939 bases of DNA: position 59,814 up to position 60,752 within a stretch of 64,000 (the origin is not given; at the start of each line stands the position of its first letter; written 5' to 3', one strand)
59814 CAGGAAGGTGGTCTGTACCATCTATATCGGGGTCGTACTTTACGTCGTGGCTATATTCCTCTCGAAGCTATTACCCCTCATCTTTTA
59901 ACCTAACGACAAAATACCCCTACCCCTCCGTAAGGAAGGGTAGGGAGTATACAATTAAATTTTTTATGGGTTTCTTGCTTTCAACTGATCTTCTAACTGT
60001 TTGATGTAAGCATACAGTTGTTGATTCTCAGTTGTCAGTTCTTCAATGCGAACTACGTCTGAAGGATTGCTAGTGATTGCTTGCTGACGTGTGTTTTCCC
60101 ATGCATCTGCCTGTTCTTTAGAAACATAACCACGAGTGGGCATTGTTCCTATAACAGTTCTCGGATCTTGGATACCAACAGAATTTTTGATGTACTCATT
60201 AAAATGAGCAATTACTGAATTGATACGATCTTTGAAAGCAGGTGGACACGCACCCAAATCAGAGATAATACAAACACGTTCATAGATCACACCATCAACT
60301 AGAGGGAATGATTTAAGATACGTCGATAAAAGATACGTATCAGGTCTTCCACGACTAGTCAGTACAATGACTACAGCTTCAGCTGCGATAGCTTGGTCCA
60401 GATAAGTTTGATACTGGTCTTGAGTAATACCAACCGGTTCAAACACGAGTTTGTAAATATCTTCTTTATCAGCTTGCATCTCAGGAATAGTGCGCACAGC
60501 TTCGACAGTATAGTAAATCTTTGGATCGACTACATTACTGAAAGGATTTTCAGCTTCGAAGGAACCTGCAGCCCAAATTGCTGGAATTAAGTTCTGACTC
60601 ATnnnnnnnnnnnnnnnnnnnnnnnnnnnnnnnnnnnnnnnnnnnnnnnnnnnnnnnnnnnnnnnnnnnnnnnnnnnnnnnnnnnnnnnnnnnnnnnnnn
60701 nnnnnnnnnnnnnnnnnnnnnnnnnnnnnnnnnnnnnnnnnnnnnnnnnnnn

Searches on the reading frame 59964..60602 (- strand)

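Call 43: search_protein_families(library=phrogs, proteins=[window:59964-60602:-], max_evalue=0.001)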
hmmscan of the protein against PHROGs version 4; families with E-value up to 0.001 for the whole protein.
window:59964-60602:- (212 aa): 2 families
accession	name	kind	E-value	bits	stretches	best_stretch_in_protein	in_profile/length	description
phrog_3241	-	unknown function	2.8e-66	223.9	1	1-210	1-203/207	-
phrog_1399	-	unknown function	0.00059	20.4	0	185-210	23-48/58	-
